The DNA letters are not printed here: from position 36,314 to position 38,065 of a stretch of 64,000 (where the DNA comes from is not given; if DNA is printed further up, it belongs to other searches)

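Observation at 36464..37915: Single-polypeptide DNA methyltransferase-HNH nuclease fusion with no separate restriction gene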

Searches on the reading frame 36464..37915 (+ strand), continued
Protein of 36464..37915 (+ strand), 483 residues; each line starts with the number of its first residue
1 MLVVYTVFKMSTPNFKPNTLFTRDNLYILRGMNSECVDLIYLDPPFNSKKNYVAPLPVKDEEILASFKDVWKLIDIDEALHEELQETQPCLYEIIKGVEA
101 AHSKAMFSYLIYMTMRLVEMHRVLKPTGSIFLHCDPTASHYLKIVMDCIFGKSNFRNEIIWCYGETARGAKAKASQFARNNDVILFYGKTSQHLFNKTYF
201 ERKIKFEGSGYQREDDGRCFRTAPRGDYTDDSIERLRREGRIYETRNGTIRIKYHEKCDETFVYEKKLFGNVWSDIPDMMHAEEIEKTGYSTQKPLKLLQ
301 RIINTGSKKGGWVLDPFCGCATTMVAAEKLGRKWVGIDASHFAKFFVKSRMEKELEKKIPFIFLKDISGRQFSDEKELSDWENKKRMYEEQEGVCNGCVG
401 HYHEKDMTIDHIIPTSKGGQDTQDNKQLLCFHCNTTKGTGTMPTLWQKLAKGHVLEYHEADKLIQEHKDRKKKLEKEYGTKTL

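Call 14: find_encoding_contigs(protein=P0002, flank=8000, max_places=3)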
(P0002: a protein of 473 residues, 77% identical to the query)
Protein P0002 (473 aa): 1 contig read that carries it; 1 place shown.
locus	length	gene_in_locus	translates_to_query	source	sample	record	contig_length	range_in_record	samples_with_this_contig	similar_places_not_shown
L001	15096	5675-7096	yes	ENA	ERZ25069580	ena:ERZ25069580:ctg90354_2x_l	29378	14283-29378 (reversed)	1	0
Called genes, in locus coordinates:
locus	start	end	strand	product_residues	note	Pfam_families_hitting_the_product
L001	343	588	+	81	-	-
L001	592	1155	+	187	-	-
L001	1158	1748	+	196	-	PF02525:Flavodoxin_2, PF03358:FMN_red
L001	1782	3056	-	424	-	PF00675:Peptidase_M16, PF05193:Peptidase_M16_C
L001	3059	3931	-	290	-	-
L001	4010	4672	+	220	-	PF02592:Vut_1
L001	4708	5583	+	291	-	PF07313:AmiA-like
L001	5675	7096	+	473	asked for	PF01555:N6_N4_Mtase, PF02945:Endonuclease_7 (weak), PF01844:HNH, PF14279:HNH_5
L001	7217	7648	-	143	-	PF00583:Acetyltransf_1, PF13508:Acetyltransf_7 (weak)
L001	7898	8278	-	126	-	-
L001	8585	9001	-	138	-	-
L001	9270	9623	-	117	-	-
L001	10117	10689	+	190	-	-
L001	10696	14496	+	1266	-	PF00270:DEAD, PF00271:Helicase_C, PF04408:WHD_HA2 (weak), PF21010:HA2_C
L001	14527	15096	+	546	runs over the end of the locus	PF01743:PolyA_pol, PF12627:PolyA_pol_RNAbd, PF01966:HD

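Call 15: find_encoding_contigs(protein=P0003, flank=8000, max_places=3)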
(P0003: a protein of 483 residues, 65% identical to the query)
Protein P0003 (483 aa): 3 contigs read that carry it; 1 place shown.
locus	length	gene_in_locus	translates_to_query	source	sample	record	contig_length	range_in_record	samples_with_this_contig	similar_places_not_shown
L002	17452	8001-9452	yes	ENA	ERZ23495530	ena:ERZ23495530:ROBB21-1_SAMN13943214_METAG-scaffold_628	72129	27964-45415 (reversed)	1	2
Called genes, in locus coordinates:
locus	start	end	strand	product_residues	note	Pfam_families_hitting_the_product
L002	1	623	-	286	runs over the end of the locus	-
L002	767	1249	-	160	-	-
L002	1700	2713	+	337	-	PF04545:Sigma70_r4, PF05066:HARE-HTH (faint)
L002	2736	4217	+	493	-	-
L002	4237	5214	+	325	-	PF02618:YceG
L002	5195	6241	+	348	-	PF01171:ATP_bind_3 (faint), PF02540:NAD_synthase (faint), PF03054:tRNA_Me_trans, PF20259:tRNA_Me_trans_M, PF20258:tRNA_Me_trans_C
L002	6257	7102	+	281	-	PF03477:ATP-cone (weak), PF04471:Mrr_cat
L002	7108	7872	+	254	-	PF12705:PDDEXK_1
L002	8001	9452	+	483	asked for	PF01555:N6_N4_Mtase, PF02945:Endonuclease_7 (faint), PF01844:HNH, PF14279:HNH_5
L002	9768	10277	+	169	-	-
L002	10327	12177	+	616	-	PF01411:tRNA-synt_2c, PF07973:tRNA_SAD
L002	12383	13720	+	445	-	-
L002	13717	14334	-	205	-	-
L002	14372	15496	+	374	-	PF11104:PilM_2, PF14450:FtsA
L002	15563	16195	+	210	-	-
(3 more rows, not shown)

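Call 16: find_encoding_contigs(protein=P0004, flank=8000, max_places=3)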
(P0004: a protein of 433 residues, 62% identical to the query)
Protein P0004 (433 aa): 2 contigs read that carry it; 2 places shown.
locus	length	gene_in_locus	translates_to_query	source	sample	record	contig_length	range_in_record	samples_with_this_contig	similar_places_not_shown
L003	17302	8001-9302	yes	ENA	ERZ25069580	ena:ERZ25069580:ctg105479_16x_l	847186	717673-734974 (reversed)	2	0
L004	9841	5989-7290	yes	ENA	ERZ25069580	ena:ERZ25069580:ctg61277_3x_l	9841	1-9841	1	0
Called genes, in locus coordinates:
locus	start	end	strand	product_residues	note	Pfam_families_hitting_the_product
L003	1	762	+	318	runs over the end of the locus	PF03462:PCRF, PF00472:RF-1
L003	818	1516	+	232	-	PF00932:LTD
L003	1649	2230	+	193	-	-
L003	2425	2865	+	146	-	-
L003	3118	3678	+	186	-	-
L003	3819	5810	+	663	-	PF22745:Nlig-Ia, PF01653:DNA_ligase_aden, PF03120:OB_DNA_ligase, PF00633:HHH (faint), PF12826:HHH_2, PF14520:HHH_5, PF00533:BRCT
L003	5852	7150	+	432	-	-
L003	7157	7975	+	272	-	PF02086:MethyltransfD12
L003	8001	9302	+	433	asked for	PF01555:N6_N4_Mtase, PF01844:HNH, PF14279:HNH_5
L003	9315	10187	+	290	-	PF03462:PCRF, PF00472:RF-1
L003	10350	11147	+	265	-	-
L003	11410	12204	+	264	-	-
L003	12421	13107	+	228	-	PF02673:BacA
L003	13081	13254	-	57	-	-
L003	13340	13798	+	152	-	PF03449:GreA_GreB_N, PF01272:GreA_GreB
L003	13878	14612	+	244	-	PF18306:LDcluster4, PF03641:Lysine_decarbox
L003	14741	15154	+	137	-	-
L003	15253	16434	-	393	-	-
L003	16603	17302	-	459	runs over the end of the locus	PF00587:tRNA-synt_2b, PF03129:HGTP_anticodon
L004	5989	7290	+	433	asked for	PF01555:N6_N4_Mtase, PF01844:HNH, PF14279:HNH_5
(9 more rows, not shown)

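Call 18: search_dna_similar(query=window:36464-37915:+, collection=phages, mode=protein, max_rows=25)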
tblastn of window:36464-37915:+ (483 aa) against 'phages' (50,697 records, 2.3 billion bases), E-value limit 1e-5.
Records with a match: 147; places in all: 147; records where one place covers at least 80% of the query: 0.
Best place of each record, by identity: <60% 147.
By first word of the organism name: Campylobacter 37; Mycobacterium 31; Streptomyces 22; Flavobacterium 16; Bacteriophage 5; Polaribacter 4; uncultured 3; Salmonella 3; Cellulophaga 3; Tenacibaculum 3; and 14 more.
By host as written in the record: - 18; Mycobacterium smegmatis mc2 155 16; Streptomyces lividans JI 1326 15; Campylobacter jejuni NCTC12662 14; Campylobacter jejuni 12; Flavobacterium sp. LMO6 9; Flavobacterium sp. LMO9 7; Mycobacterium smegmatis mc#155 6; and 32 more.
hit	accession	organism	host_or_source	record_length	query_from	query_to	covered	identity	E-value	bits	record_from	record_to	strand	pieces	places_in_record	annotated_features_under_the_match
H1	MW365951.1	Streptomyces phage Hippo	Streptomyces lividans JI 1326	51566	4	371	76%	37.2%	2e-67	240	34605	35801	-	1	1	48: methyltransferase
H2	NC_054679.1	Streptomyces phage Werner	Streptomyces lividans JI 1326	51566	4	371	76%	37.2%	2e-67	240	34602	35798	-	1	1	48: DNA methyltransferase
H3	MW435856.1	Streptomyces phage Werner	Streptomyces lividans JI 1326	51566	4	371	76%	37.2%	2e-67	240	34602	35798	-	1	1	48: methyltransferase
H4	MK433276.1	Streptomyces phage Asten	Streptomyces griseus ATCC 10137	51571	4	371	76%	35.5%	6e-60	218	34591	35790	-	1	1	48: DNA methylase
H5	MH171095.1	Streptomyces phage Maneekul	Streptomyces xanthochromogenes NRRL ...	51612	4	371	76%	35.3%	1e-59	217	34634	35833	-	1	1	48: DNA methylase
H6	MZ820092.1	Streptomyces phage SarahRose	Streptomyces lividans JI 1326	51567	4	371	76%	35.3%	2e-59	217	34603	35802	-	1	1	48: DNA methylase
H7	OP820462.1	Streptomyces phage TagePhighter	Streptomyces lividans JI 1326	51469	4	371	76%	35.0%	5e-62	224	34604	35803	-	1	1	50: DNA methyltransferase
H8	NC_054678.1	Streptomyces phage Yasdnil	Streptomyces griseus ATCC 10137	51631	4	369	76%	35.0%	8e-60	218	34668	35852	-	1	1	48: DNA methyltransferase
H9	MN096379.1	Streptomyces phage Yasdnil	Streptomyces griseus ATCC 10137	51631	4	369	76%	35.0%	8e-60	218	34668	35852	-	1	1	48: DNA methylase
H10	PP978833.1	Streptomyces phage Emaanora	Streptomyces lividans JI 1326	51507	4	369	76%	35.0%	8e-60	218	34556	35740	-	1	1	51: DNA methyltransferase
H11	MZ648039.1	Streptomyces phage RedBear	Streptomyces lividans JI 1326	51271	18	371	73%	36.1%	2e-65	234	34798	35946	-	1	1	49: methyltransferase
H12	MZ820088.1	Streptomyces phage Katalie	Streptomyces lividans JI 1326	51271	18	371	73%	36.1%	2e-65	234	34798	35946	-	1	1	48: methyltransferase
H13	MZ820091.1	Streptomyces phage South40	Streptomyces lividans JI 1326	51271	18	371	73%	36.1%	2e-65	234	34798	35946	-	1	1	48: methyltransferase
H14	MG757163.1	Streptomyces phage OzzyJ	Streptomyces lividans JI1326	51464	18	371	73%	35.8%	1e-65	235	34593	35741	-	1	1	DNA methylase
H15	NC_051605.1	Mycobacterium phage Amgine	Mycobacterium smegmatis mc2 155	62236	18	369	73%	35.9%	3e-59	216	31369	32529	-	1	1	37: methyltransferase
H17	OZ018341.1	Marinitoga phage MPV1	-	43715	18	351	69%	37.7%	5e-60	218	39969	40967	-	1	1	DNA methyltransferase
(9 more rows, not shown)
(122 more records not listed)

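Call 27: get_annotated_region(hit=H2, flank=4000)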
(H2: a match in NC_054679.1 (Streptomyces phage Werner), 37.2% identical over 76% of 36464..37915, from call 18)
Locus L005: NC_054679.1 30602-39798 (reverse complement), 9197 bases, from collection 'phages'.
description: Streptomyces phage Werner, complete genome.
organism: Streptomyces phage Werner (NCBI taxid 2801898)
taxonomy: Viruses; Duplodnaviria; Heunggongvirae; Uroviricota; Caudoviricetes; Arquatrovirinae; Likavirus; Likavirus werner
host: Streptomyces lividans JI 1326; source: soil; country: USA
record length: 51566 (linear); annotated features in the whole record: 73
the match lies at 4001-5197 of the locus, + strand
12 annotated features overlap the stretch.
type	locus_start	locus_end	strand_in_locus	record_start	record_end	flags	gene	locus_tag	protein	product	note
CDS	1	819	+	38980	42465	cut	54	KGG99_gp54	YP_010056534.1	DNA polymerase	DnaE-like DNA polymerase III (alpha)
CDS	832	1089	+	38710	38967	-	53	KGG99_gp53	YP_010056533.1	hypothetical protein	-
CDS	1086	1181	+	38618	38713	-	52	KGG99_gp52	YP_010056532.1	membrane protein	-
CDS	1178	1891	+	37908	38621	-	51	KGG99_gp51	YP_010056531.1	thymidylate synthase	ThyX-like thymidylate synthase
CDS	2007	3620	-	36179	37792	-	50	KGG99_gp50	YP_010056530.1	integrase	serine integrase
CDS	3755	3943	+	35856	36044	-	49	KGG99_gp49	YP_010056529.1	hypothetical protein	-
CDS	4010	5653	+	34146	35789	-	48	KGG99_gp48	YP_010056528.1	DNA methyltransferase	methyltransferase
CDS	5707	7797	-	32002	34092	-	47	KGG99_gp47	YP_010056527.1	ribonucleotide reductase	-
CDS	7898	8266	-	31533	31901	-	46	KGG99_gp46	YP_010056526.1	hypothetical protein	-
CDS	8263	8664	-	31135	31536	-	45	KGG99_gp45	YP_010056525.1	sigma factor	helix-turn-helix DNA binding domain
CDS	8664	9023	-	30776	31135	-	44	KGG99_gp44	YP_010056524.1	hypothetical protein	-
CDS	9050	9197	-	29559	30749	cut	43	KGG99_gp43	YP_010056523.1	exonuclease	MRE11 double-strand break endo/exonuclease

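Call 28: get_annotated_region(hit=H17, flank=4000)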
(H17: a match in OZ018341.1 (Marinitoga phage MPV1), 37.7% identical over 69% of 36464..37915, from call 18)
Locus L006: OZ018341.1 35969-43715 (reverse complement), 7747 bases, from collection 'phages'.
description: Marinitoga phage MPV1 genome assembly, complete genome: monopartite.
organism: Marinitoga phage MPV1 (NCBI taxid 3108924)
taxonomy: Viruses; Duplodnaviria; Heunggongvirae; Uroviricota; Caudoviricetes
host: -; source: -; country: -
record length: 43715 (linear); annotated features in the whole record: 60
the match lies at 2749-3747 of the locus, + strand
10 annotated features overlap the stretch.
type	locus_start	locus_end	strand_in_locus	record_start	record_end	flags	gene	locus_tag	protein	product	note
CDS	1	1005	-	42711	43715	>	-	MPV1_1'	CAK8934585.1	Structural maintenance of chromosome-like protein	Disrupted in encapisidated version of MPV1 genome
CDS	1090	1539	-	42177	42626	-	-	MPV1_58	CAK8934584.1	hypothetical protein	-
CDS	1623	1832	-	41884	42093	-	-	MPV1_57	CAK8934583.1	Transcriptional regulator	-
CDS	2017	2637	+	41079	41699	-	-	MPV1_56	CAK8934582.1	CI-like repressor protein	-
CDS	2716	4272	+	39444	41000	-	-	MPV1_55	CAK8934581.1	DNA methyltransferase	-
CDS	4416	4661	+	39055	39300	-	-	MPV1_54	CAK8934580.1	Hypothetical protein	-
CDS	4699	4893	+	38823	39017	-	-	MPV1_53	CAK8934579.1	Hypothetical protein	-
CDS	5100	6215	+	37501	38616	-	-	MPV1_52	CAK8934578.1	Chromosome segregation ATPase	-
CDS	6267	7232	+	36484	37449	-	-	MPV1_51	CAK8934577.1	Histidine kinase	-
CDS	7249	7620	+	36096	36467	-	-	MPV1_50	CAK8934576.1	Putative anti-sigma factor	-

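Call 29: search_protein_families(library=pfam, proteins=[L005:4010-5653:+, L006:2716-4272:+, P0033, P0058, P0041, P0085, P0086, P0024], max_evalue=0.01)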
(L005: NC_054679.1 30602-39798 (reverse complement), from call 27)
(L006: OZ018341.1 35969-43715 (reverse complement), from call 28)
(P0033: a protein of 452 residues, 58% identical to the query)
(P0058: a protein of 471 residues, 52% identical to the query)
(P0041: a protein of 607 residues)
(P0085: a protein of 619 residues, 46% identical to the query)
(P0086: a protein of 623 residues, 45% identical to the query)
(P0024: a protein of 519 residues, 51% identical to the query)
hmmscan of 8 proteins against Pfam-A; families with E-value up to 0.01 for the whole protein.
L005:4010-5653:+ (547 aa): 5 families
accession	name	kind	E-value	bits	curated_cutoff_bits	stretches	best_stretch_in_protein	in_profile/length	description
PF01555.25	N6_N4_Mtase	-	7.4e-44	150.7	26.7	1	31-361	1-213/221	DNA methylase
PF22722.2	NA-iREase1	-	2.8e-15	56.7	27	1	407-516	6-104/106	NACHT-associated inactive Restriction Endonuclease 1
PF04471.18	Mrr_cat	-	2.6e-07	31.2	21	1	402-491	5-98/115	Restriction endonuclease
PF02086.21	MethyltransfD12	-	9.9e-06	25.9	22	0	26-70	171-218/253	D12 class N6 adenine-specific DNA methyltransferase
PF03602.21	Cons_hypoth95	-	0.00082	19.5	24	0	14-48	96-131/182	Conserved hypothetical protein 95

L006:2716-4272:+ (518 aa): 5 families
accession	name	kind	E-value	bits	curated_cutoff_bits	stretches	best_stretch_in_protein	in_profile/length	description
PF01555.25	N6_N4_Mtase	-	1.2e-47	163.2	26.7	1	32-340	1-219/221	DNA methylase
PF04471.18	Mrr_cat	-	5e-10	40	21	1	394-462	29-98/115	Restriction endonuclease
PF22722.2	NA-iREase1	-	1.6e-09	38.1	27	1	394-462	20-89/106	NACHT-associated inactive Restriction Endonuclease 1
PF02086.21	MethyltransfD12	-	8.1e-06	26.2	22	0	3-54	151-201/253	D12 class N6 adenine-specific DNA methyltransferase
PF03602.21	Cons_hypoth95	-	0.0018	18.4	24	0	12-57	93-139/182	Conserved hypothetical protein 95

P0033 (452 aa): 5 families
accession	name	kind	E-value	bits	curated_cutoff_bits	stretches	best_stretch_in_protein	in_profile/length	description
PF01555.25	N6_N4_Mtase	-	2.4e-40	139.3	26.7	1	28-335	1-220/221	DNA methylase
PF10544.15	T5orf172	-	4.6e-10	40.4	20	1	369-450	1-101/101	T5orf172 domain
PF13455.12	MUG113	-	5.4e-07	30.5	22.3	1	383-449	1-73/73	Meiotically up-regulated gene 113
PF02086.21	MethyltransfD12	-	0.0017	18.6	22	0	284-339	7-63/253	D12 class N6 adenine-specific DNA methyltransferase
PF03602.21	Cons_hypoth95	-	0.008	16.3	24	0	14-42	98-128/182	Conserved hypothetical protein 95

P0058 (471 aa): 4 families
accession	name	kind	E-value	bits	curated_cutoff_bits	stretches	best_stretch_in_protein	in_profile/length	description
PF01555.25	N6_N4_Mtase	-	1.4e-44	153.2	26.7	1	27-337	1-221/221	DNA methylase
PF10544.15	T5orf172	-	3.7e-09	37.4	20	1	376-449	2-93/101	T5orf172 domain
PF13455.12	MUG113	-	1e-07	32.8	22.3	1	389-452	1-69/73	Meiotically up-regulated gene 113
PF03602.21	Cons_hypoth95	-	0.0014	18.7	24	0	12-41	97-128/182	Conserved hypothetical protein 95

P0041 (607 aa): 5 families
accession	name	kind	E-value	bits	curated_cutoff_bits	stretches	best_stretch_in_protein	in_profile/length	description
PF01555.25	N6_N4_Mtase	-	1.3e-95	320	26.7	2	327-589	1-217/221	DNA methylase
PF03602.21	Cons_hypoth95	-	5.9e-10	39.5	24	1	256-339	41-126/182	Conserved hypothetical protein 95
PF01170.24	UPF0020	-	1.3e-05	25.4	22.3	0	254-288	26-60/197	RMKL-like, methyltransferase domain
PF02475.24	TRM5-TYW2_MTfase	-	4.7e-05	23.8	28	0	249-298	29-80/164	TRM5/TYW2 methyltransferase domain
PF08241.18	Methyltransf_11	-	0.0096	17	21.2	0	407-420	81-94/95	Methyltransferase domain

P0085 (619 aa): 5 families
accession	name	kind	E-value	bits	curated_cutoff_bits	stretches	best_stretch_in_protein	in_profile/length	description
PF01555.25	N6_N4_Mtase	-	1.3e-50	172.8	26.7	1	29-301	1-213/221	DNA methylase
PF14279.12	HNH_5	-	1.6e-15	57.2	27.5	1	356-405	1-50/56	HNH endonuclease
PF01844.29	HNH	-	6.5e-15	55.5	21.4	1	356-400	1-46/47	HNH endonuclease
PF13395.12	HNH_4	-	1.6e-05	25.2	22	1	364-402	14-52/54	HNH endonuclease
PF02945.21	Endonuclease_7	-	0.0019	18.5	23.6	1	342-401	12-66/82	Recombination endonuclease VII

P0086 (623 aa): 10 families
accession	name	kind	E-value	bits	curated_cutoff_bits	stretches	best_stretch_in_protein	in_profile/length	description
PF01555.25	N6_N4_Mtase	-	6.4e-39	134.6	26.7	1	150-452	1-211/221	DNA methylase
PF01844.29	HNH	-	2.3e-08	34.5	21.4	1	535-580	1-46/47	HNH endonuclease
PF13443.12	HTH_26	-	1.9e-06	28.4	22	1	7-51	1-45/63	Cro/C1-type HTH DNA-binding domain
PF01381.28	HTH_3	-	1.1e-05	25.8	23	1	8-39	1-32/55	Helix-turn-helix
PF15943.11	YdaS_toxin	-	8e-05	22.8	30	1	19-51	11-45/65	Bacterial toxin YdaS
PF14279.12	HNH_5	-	9.9e-05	22.6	27.5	1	535-582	1-47/56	HNH endonuclease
PF02945.21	Endonuclease_7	-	0.00049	20.4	23.6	1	522-577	13-62/82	Recombination endonuclease VII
PF14549.12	P22_Cro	-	0.0042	17.3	30.2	1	18-51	11-43/60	DNA-binding transcriptional regulator Cro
PF13395.12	HNH_4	-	0.0057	17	22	0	546-581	16-51/54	HNH endonuclease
PF13384.12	HTH_23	-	0.0097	16.1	24.6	0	14-38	15-39/50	Homeodomain-like domain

P0024 (519 aa): 5 families
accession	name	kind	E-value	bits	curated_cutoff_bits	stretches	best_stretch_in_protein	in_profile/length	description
PF01555.25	N6_N4_Mtase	-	4e-45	154.9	26.7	1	28-336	1-218/221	DNA methylase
PF14279.12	HNH_5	-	2.2e-08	34.3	27.5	1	391-442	1-51/56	HNH endonuclease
PF01844.29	HNH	-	2.5e-08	34.4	21.4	1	391-434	1-44/47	HNH endonuclease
PF02945.21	Endonuclease_7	-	0.00013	22.3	23.6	1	378-447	13-74/82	Recombination endonuclease VII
PF03602.21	Cons_hypoth95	-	0.0014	18.7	24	0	15-43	99-129/182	Conserved hypothetical protein 95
